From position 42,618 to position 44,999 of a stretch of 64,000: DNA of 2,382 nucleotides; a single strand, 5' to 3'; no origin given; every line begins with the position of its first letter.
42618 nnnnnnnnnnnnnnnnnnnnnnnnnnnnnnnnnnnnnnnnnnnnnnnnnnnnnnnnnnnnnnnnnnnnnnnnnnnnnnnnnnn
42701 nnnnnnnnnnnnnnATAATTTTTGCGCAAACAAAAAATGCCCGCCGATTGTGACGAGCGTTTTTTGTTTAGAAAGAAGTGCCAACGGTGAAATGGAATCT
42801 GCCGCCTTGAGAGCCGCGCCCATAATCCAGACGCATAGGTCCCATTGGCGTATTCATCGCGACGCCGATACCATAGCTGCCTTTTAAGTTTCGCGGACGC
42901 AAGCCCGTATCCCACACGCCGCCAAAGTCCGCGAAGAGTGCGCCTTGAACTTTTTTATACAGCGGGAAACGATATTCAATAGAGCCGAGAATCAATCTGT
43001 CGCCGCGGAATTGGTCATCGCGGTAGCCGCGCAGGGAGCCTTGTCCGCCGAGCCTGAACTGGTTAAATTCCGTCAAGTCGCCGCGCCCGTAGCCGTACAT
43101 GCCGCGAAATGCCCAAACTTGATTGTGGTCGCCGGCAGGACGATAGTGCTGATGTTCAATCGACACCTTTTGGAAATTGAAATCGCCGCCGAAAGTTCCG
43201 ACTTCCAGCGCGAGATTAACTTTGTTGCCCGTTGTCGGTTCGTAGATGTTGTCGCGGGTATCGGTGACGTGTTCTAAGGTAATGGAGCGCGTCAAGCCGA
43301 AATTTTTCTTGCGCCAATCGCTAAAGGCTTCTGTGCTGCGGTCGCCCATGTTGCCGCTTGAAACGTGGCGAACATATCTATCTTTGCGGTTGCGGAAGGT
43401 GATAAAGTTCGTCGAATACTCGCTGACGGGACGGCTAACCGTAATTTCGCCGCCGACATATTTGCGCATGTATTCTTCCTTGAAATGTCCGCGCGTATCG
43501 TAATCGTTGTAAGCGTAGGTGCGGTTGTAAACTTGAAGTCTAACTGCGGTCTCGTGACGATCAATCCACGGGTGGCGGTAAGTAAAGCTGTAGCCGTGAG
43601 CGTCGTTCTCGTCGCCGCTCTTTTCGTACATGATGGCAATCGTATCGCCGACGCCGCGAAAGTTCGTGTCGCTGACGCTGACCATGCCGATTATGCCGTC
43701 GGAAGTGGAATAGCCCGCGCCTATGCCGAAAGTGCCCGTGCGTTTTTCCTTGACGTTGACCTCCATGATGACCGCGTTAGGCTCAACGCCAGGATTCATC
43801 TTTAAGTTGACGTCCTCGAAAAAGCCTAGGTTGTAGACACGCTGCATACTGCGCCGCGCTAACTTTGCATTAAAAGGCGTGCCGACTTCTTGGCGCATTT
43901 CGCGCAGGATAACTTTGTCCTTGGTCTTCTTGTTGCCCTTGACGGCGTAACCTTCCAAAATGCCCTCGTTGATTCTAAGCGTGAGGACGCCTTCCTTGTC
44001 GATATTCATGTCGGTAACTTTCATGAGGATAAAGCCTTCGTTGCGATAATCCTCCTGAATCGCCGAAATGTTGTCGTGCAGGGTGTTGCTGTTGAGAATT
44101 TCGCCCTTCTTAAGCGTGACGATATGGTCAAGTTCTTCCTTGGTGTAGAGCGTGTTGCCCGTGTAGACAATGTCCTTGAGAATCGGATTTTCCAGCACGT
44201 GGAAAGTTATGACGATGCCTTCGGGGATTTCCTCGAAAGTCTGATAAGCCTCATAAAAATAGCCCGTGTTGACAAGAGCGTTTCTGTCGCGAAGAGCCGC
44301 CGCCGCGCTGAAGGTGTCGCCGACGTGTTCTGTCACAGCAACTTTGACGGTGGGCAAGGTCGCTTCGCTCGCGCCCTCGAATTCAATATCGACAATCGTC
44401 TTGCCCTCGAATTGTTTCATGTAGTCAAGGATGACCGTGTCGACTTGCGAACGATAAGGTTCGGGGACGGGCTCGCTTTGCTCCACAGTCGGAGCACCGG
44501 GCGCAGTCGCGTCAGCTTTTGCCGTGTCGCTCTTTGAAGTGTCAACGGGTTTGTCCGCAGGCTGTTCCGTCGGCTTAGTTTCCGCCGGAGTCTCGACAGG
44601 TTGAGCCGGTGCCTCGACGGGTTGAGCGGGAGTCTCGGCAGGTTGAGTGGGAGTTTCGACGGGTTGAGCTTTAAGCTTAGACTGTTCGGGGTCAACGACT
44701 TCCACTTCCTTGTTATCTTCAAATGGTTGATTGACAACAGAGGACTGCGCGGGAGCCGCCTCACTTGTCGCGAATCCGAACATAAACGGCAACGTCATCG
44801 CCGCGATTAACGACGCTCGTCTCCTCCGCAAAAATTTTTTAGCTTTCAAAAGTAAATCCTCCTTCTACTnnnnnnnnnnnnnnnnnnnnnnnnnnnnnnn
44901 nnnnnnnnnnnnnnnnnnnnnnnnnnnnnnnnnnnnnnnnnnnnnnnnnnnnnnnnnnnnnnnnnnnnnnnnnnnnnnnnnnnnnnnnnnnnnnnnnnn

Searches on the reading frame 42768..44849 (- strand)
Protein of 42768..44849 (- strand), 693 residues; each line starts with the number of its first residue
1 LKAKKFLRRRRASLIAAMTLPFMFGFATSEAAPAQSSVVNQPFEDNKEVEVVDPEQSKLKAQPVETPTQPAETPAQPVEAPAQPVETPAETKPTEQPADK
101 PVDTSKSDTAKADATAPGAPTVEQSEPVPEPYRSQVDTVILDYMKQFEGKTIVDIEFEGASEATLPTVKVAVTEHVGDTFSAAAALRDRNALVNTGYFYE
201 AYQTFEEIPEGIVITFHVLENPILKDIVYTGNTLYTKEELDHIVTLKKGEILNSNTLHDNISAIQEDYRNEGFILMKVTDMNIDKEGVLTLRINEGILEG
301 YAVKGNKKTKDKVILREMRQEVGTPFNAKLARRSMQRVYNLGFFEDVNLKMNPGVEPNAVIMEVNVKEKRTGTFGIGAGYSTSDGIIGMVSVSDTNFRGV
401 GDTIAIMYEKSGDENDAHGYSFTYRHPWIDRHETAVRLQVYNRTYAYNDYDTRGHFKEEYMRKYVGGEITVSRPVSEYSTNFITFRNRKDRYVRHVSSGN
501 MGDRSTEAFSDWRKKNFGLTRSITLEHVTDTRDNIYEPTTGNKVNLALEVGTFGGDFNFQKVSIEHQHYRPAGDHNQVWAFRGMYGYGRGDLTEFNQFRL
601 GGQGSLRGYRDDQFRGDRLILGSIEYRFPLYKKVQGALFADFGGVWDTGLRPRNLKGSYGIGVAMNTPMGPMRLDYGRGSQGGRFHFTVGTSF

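Call 14: search_protein_families(library=ncbifam, proteins=[window:42768-44849:-], max_evalue=0.00001)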
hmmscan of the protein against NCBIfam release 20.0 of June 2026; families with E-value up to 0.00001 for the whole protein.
window:42768-44849:- (693 aa): 7 families
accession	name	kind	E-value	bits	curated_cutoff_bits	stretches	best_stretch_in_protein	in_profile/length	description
TIGR03303.1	OM_YaeT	equivalog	3.1e-87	293.7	297.15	2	303-678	329-720/741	outer membrane protein assembly factor BamA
TIGR00992.1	3a0901s03IAP75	subfamily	5.4e-34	117.5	1163.25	2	219-435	186-427/718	IAP75 family chloroplast envelope protein translocase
NF058613.1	OMPAssmBamADein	equivalog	4.7e-32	110.8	1050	2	221-430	331-544/857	outer membrane protein assembly factor BamA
NF008287.0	PRK11067.1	subfamily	1.4e-31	109.7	1181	1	211-612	253-665/802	outer membrane protein assembly factor BamA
NF047779.1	Omp85_fam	subfamily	1.9e-17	63.9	200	1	441-693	147-423/423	Omp85 family outer membrane protein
NF047950.2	ATportTamA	equivalog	3.8e-17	62.1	625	1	523-692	382-568/569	autotransporter assembly complex protein TamA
NF052279.1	lipo_TamL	exception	5e-10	38.5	400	1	602-648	621-671/747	translocation and assembly module lipoprotein TamL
